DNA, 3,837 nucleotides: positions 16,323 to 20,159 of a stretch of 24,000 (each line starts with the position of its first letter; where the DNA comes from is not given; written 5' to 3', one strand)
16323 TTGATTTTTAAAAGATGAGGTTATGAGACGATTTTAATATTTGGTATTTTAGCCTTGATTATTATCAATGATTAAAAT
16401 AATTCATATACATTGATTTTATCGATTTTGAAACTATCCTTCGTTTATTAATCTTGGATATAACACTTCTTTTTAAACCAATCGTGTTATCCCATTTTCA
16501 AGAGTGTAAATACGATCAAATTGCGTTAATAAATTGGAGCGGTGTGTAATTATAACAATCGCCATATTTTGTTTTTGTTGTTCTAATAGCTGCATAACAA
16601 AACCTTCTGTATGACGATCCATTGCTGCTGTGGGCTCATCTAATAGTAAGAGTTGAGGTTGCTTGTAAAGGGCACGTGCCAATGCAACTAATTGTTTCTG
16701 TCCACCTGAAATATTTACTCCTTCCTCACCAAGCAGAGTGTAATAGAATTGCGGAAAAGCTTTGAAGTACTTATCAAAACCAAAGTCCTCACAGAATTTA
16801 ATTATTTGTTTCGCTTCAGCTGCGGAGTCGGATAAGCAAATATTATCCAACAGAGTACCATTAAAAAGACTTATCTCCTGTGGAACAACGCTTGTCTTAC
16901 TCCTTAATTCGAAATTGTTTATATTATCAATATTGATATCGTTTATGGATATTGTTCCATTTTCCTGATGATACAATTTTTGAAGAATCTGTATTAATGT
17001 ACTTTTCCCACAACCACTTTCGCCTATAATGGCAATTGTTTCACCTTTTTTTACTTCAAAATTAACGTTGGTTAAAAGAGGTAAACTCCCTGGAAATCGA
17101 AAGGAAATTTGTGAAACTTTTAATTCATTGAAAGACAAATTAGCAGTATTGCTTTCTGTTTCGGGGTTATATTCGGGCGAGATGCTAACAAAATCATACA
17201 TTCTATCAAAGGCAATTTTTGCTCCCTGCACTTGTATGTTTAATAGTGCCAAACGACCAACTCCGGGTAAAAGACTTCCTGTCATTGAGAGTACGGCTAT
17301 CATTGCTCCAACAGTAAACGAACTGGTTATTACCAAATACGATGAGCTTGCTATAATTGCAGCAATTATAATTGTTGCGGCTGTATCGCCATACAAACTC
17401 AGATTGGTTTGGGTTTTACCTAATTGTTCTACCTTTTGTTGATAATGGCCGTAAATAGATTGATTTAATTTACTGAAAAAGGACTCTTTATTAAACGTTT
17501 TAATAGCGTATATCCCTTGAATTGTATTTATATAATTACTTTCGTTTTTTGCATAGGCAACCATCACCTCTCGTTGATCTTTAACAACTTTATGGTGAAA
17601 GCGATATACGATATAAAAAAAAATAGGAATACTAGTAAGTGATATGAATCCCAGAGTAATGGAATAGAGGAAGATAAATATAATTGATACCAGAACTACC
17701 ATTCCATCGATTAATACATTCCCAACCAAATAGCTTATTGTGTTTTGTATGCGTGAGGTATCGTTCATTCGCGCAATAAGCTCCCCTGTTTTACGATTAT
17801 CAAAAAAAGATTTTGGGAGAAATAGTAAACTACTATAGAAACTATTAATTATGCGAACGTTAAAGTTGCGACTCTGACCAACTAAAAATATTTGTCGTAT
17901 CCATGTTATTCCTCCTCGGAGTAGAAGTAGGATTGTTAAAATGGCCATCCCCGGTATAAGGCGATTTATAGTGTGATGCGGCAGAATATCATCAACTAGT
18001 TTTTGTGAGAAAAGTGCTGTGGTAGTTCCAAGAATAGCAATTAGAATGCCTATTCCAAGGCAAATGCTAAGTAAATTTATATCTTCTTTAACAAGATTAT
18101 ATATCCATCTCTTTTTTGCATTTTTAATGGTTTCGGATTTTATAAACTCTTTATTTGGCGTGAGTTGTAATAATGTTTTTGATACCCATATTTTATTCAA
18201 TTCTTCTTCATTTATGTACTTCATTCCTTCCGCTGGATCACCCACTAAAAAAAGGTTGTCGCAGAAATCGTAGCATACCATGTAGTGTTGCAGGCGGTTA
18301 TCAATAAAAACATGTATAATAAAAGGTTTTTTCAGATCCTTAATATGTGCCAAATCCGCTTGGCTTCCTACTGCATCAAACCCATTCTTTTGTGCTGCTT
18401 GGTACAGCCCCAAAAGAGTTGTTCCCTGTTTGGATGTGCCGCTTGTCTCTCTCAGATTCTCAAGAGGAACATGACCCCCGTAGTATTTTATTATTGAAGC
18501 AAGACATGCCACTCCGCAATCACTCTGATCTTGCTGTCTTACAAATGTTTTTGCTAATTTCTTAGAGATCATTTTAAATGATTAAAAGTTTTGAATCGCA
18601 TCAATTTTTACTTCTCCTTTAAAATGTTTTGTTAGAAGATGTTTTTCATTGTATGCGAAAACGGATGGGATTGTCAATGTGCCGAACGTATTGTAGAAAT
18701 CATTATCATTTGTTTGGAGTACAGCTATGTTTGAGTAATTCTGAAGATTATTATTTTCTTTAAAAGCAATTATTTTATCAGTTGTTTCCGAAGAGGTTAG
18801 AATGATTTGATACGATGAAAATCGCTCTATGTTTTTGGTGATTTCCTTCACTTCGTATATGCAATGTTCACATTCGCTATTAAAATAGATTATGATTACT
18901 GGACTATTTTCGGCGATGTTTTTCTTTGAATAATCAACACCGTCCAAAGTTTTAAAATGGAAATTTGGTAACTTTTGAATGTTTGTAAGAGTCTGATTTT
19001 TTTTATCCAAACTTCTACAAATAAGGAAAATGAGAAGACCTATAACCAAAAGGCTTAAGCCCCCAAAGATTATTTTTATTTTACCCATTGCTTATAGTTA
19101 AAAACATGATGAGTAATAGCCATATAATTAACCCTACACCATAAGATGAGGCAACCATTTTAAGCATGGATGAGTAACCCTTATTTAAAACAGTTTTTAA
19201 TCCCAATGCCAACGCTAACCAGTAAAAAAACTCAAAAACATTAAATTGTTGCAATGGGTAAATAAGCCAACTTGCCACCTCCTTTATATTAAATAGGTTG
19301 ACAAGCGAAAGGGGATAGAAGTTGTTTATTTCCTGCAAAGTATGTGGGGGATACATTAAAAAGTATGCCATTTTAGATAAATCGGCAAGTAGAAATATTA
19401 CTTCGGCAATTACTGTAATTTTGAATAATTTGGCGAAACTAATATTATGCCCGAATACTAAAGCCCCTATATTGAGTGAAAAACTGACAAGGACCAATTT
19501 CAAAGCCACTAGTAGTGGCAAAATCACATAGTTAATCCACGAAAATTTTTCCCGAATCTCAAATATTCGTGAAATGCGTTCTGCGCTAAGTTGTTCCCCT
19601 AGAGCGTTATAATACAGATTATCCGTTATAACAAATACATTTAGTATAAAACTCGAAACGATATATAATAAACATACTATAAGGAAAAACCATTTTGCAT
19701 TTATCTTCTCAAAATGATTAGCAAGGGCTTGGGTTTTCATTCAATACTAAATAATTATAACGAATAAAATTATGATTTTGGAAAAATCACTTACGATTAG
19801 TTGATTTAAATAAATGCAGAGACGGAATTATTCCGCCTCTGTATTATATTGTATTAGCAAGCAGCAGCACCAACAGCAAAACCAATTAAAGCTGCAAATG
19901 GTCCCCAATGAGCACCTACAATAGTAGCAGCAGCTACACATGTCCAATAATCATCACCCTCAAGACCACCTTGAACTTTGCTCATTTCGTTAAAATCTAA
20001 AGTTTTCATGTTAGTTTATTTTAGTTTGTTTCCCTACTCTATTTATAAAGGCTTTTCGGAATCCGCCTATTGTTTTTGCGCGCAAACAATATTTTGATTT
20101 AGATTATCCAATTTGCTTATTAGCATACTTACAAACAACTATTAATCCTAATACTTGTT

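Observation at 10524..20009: Multi-precursor radical-SAM RiPP island fused to a class-II bacteriocin export module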

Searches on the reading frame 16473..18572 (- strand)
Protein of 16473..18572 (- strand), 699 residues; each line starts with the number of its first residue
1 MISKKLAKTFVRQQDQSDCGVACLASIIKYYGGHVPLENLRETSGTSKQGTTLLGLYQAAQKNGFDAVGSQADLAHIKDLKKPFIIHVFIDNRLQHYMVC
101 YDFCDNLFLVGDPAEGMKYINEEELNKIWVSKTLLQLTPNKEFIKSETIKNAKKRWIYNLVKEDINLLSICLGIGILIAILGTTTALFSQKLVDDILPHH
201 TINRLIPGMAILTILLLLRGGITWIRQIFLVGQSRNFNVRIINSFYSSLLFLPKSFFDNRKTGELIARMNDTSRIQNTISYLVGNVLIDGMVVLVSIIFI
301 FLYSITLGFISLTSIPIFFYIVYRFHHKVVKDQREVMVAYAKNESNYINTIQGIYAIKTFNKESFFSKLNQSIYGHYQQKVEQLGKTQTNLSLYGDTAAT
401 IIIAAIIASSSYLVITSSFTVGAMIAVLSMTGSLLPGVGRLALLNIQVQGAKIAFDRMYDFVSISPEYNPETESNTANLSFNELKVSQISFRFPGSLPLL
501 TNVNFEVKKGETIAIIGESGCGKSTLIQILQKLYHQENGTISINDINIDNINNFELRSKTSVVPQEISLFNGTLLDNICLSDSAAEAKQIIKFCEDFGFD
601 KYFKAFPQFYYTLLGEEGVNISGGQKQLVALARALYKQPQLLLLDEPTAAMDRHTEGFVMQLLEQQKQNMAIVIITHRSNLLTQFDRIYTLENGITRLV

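Call 3: search_protein_families(library=ncbifam, proteins=[window:16473-18572:-], max_evalue=0.01)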
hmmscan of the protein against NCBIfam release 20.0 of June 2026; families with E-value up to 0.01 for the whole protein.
window:16473-18572:- (699 aa): 191 families (the best 25 are shown)
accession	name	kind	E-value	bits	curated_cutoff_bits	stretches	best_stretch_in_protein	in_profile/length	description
TIGR03796.1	NHLM_micro_ABC1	equivalog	4.9e-118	395.3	853.3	1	11-694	5-687/710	NHLP family bacteriocin export ABC transporter peptidase/permease/ATPase subunit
TIGR01193.1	bacteriocin_ABC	subfamily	1.7e-114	383.9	523.85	1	13-694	1-684/708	peptide cleavage/export ABC transporter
TIGR03375.1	type_I_sec_LssB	subfamily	5.7e-100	335.6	693.1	1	22-694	5-677/696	type I secretion system permease/ATPase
TIGR01846.1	type_I_sec_HlyB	subfamily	1e-91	308.3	725.55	1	20-694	1-667/694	type I secretion system permease/ATPase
TIGR03797.1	NHLM_micro_ABC2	equivalog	2.7e-76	257.5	709.4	1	166-694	136-660/686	NHLP bacteriocin export ABC transporter permease/ATPase subunit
NF045998.1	cleave_ABC_plasm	equivalog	1e-75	255.4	500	1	13-683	2-665/673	Mbov_0121 family peptidase domain-containing ABC transporter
TIGR02203.1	MsbA_lipidA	equivalog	2.3e-75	254.2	602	1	171-694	19-544/572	lipid A export permease/ATP-binding protein MsbA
TIGR02204.1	MsbA_rel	hypoth_equivalog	8.6e-72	242.6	780.4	1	190-694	42-550/576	ABC transporter, permease/ATP-binding protein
TIGR00958.1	3a01208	subfamily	1.2e-69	235.4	874.6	1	151-694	146-689/711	antigen peptide transporter 2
TIGR01842.1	type_I_sec_PrtD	subfamily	1.2e-69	235.3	510.15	1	174-695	14-530/544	type I secretion system permease/ATPase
TIGR02857.1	CydD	equivalog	7.9e-65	219.8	435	1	175-691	12-529/529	thiol reductant ABC exporter subunit CydD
NF045513.1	HepA_fam_ABC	equivalog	1.8e-64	218.2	725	1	201-694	90-584/610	heterocyst formation ABC transporter subunit HepA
NF008364.0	PRK11160.1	equivalog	7.5e-63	213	630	1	245-694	99-550/575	heme ABC transporter ATP-binding protein/permease CydC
NF008381.0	PRK11176.1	equivalog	7e-59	199.7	867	1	177-695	36-555/582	lipid A ABC transporter ATP-binding protein/permease MsbA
NF010178.0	PRK13657.1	equivalog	1.9e-57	195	733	1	240-694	90-545/588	glucan ABC transporter ATP-binding protein/ permease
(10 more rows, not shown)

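Call 4: search_protein_families(library=pfam, proteins=[window:16473-18572:-], max_evalue=0.01)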
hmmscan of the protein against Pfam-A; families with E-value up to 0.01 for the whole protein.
window:16473-18572:- (699 aa): 15 families
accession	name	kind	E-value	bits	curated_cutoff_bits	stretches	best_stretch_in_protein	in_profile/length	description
PF03412.21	Peptidase_C39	-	8.8e-35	119.9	22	1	9-139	3-130/133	Peptidase C39 family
PF00005.33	ABC_tran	-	2.4e-33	116.1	25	1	500-649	1-137/137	ABC transporter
PF00664.28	ABC_membrane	-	1.1e-27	97.9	28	1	174-432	7-268/274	ABC transporter transmembrane region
PF02463.25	SMC_N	-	5.6e-12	46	40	1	577-691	110-211/220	RecF/RecN/SMC N terminal domain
PF13304.12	AAA_21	-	2.3e-06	28.4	27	0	621-682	238-303/304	AAA domain, putative AbiEii toxin, Type IV TA system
PF13401.12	AAA_22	-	0.00021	22.1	27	1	512-559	7-33/130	AAA domain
PF03193.22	RsgA_GTPase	-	0.00024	21.4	30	1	509-543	105-139/174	RsgA GTPase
PF20720.3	nSTAND3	-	0.00039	20.6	27.2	1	508-594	15-95/155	Novel STAND NTPase 3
PF19263.5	DUF5906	-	0.00073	20.6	27.6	1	515-568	1-56/114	Family of unknown function (DUF5906)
PF13555.12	AAA_29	-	0.0014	18.8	27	1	504-533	16-45/61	P-loop containing region of AAA domain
PF03215.21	Rad17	-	0.0019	18.6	23.8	1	506-552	41-86/186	Rad17 P-loop domain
PF13173.12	AAA_14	-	0.0026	18.2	27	0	511-558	3-50/129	AAA domain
PF13238.12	AAA_18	-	0.0029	18.5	29.4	0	513-545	1-30/128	AAA domain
PF07693.20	KAP_NTPase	-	0.0048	16.6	20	0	508-547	18-57/293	KAP family P-loop domain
PF20703.3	nSTAND1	-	0.0083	16.2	27.1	0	505-691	28-173/379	Novel STAND NTPase 1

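Call 75: search_protein_families(library=padloc, proteins=[window:16473-18572:-], max_evalue=0.001)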
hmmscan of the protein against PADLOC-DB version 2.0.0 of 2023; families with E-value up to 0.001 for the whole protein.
window:16473-18572:- (699 aa): 10 families
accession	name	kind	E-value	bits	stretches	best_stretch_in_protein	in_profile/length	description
PDLC04135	mad3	-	4.6e-29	100.1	2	618-693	261-339/374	mads_3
PDLC04140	mad8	-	3.5e-08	31.3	1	499-683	16-238/314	mads_8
PDLC02980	AriA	-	1e-07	30.2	0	621-682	238-303/304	-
PDLC02335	AbiLi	-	8.6e-07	26.3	1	501-687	71-245/326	AbiLi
PDLC04164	AriA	-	1.2e-05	23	0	621-683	172-237/253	-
PDLC02914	ATPase-Toprim_I-B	-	4.3e-05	20.9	0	502-537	17-52/443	-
PDLC00065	GajA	-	6.5e-05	19.9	1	501-555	26-74/670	AAA ATPase domain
PDLC04213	HEC-02A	-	0.00016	19.3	0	636-686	230-280/337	-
PDLC00063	GajA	-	0.00027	17.6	1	499-555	13-68/679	AAA ATPase domain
PDLC02979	AriA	-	0.00065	17.6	1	510-559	24-58/373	-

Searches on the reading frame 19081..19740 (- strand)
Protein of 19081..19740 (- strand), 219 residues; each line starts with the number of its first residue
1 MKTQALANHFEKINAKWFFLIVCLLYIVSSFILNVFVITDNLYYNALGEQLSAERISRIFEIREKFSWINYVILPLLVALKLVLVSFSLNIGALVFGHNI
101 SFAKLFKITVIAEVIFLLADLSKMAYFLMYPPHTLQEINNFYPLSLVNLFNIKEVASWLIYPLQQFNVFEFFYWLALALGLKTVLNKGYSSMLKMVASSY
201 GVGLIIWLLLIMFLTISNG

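Call 3: search_protein_families(library=ncbifam, proteins=[window:19081-19740:-], max_evalue=0.01)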
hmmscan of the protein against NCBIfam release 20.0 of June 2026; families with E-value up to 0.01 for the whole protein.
window:19081-19740:- (219 aa): 1 family
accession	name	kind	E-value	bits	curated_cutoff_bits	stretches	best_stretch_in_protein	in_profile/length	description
NF052650.1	YknW_fam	equivalog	6.9e-05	22.5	110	1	9-185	27-192/213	YknW family membrane protein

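Call 4: search_protein_families(library=pfam, proteins=[window:19081-19740:-], max_evalue=0.01)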
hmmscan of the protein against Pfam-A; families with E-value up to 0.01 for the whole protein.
window:19081-19740:- (219 aa): 0 families

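Call 47: find_homologous_proteins(query=window:19081-19740:-, max_evalue=0.001)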
Query window:19081-19740:- (219 aa): 56 proteins with E <= 0.001 among 1816 candidates.
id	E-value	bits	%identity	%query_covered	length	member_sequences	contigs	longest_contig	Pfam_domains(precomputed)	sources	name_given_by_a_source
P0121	7.8e-132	456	100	100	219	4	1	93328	-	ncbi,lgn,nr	ncbi:MAG: hypothetical protein HXX16_12775 [Bacteroidales bacterium]|nr:hypothetical protein [Bacter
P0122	3.6e-116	405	90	100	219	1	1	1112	-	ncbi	-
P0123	7.2e-80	286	62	100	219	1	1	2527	-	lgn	-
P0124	2.6e-47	180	43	95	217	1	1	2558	-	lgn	-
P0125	2.5e-46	177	39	99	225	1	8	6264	-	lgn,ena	-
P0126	9.5e-46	175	44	92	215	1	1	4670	-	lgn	-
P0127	1.8e-44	170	44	92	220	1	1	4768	-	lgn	-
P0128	2.5e-44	170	43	92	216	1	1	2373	-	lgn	-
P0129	2.9e-44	170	41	93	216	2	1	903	-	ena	-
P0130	2.2e-43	167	41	92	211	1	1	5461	-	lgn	-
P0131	7.6e-43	165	40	92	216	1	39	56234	-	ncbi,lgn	-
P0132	1.5e-41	161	40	91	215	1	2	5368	-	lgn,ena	-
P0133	1.1e-40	158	41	85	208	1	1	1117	-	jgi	jgi:hypothetical protein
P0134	3.1e-39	153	41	91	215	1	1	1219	-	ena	-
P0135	8.0e-39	152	40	87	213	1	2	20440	-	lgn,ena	-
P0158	3.1e-31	127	38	82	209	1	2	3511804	-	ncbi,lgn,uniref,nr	ncbi:hypothetical protein [Tenacibaculum singaporense]|uniref:Yip1 domain-containing protein n=1 Tax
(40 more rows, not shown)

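Call 48: find_encoding_contigs(protein=P0131, flank=6000, max_places=1)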
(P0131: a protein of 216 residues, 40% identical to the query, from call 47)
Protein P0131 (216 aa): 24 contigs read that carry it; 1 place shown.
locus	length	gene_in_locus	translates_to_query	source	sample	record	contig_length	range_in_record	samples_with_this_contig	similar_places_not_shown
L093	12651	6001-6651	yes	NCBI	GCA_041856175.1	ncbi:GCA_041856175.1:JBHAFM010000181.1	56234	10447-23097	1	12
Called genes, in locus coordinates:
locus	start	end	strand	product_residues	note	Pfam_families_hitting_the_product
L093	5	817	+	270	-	PF02630:SCO1-SenC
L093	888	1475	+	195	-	PF04238:DUF420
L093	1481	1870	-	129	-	PF01035:DNA_binding_1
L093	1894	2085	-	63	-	PF17653:DUF5522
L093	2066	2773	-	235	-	PF02390:Methyltransf_4, PF13649:Methyltransf_25 (weak), PF13847:Methyltransf_31 (weak)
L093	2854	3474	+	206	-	-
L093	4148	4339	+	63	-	-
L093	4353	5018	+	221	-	-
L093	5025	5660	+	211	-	PF02463:SMC_N (faint), PF00005:ABC_tran, PF13175:AAA_15 (faint), PF13304:AAA_21 (weak)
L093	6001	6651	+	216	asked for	-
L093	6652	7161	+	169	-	PF00085:Thioredoxin (weak), PF13098:Thioredoxin_2 (weak)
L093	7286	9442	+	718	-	PF03412:Peptidase_C39, PF00664:ABC_membrane, PF00005:ABC_tran, PF02463:SMC_N (weak)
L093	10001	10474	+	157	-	PF13404:HTH_AsnC-type, PF13412:HTH_24, PF22482:AsnC_trans_reg_3 (weak), PF01037:AsnC_trans_reg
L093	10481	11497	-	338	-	PF00528:BPD_transp_1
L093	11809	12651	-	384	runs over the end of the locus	PF13506:Glyco_transf_21, PF00535:Glycos_transf_2, PF13641:Glyco_tranf_2_3, PF13632:Glyco_trans_2_3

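Call 49: find_encoding_contigs(protein=P0158, flank=6000, max_places=1)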
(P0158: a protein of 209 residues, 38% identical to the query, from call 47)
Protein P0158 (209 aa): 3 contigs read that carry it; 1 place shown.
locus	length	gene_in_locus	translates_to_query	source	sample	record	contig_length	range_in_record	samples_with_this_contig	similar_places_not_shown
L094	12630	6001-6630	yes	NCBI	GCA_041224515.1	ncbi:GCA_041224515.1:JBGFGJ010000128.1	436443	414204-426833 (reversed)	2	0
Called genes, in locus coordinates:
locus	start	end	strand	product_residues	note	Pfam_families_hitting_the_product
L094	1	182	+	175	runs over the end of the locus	PF13302:Acetyltransf_3, PF13420:Acetyltransf_4, PF00583:Acetyltransf_1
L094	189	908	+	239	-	PF12679:ABC2_membrane_2, PF12730:ABC2_membrane_4, PF12698:ABC2_membrane_3, PF13346:ABC2_membrane_5 (weak)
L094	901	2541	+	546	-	PF23357:DUF7088, PF09822:ABC_transp_aux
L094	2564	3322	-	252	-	PF13460:NAD_binding_10 (weak)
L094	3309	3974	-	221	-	PF00230:MIP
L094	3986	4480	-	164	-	-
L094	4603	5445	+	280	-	PF11138:DUF2911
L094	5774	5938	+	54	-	-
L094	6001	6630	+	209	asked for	-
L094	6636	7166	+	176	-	PF00578:AhpC-TSA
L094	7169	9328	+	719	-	PF03412:Peptidase_C39, PF13529:Peptidase_C39_2 (weak), PF00664:ABC_membrane, PF13304:AAA_21 (faint), PF00005:ABC_tran, PF02463:SMC_N (weak)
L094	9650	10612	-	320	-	PF24827:AstE_AspA_cat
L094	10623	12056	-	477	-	-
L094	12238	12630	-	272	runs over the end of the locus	PF04170:NlpE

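Call 50: find_encoding_contigs(protein=P0121, flank=10000, max_places=2)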
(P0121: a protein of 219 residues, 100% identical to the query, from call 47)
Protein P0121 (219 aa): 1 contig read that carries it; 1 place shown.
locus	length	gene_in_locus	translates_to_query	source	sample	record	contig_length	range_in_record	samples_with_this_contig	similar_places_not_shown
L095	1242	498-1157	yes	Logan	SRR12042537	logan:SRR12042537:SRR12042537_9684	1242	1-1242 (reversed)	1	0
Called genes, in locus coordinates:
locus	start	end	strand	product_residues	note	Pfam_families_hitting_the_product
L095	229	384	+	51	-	PF10439:Bacteriocin_IIc (weak)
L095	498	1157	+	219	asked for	-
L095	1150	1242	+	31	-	?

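Call 75: search_protein_families(library=padloc, proteins=[window:19081-19740:-], max_evalue=0.001)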
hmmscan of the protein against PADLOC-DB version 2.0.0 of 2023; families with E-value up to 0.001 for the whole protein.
window:19081-19740:- (219 aa): 0 families

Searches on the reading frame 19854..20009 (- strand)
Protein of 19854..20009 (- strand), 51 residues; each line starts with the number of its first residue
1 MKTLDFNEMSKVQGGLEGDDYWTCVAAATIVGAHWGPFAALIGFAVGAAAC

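Call 3: search_protein_families(library=ncbifam, proteins=[window:19854-20009:-], max_evalue=0.01)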
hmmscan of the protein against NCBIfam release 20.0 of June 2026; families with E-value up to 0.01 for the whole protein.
window:19854-20009:- (51 aa): 0 families

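Call 4: search_protein_families(library=pfam, proteins=[window:19854-20009:-], max_evalue=0.01)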
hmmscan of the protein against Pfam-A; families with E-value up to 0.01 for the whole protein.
window:19854-20009:- (51 aa): 1 family
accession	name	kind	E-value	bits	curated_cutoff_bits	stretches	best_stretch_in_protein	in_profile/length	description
PF10439.15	Bacteriocin_IIc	-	0.00012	22.4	27.1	1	1-50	4-55/59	Bacteriocin class II with double-glycine leader peptide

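Call 7: search_protein_families(library=ncbifam, proteins=[window:19854-20009:-], max_evalue=10)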
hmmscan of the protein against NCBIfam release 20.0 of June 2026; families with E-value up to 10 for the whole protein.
window:19854-20009:- (51 aa): 4 families
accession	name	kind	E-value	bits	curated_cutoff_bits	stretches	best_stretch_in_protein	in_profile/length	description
TIGR03893.1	lant_SP_1948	subfamily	0.013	15.9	32.95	1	6-51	15-56/61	lichenicidin A2 family type 2 lantibiotic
TIGR01847.1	bacteriocin_sig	domain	0.035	14.8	15.7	1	1-15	1-15/15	bacteriocin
NF041806.1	daptide_Mpa2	equivalog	0.15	11.8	40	1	1-32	5-36/41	MpaA2 family daptide-type RiPP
TIGR03949.1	bact_IIb_cerein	subfamily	0.97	9.3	21.5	0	2-50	2-43/45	class IIb bacteriocin, lactobin A/cerein 7B family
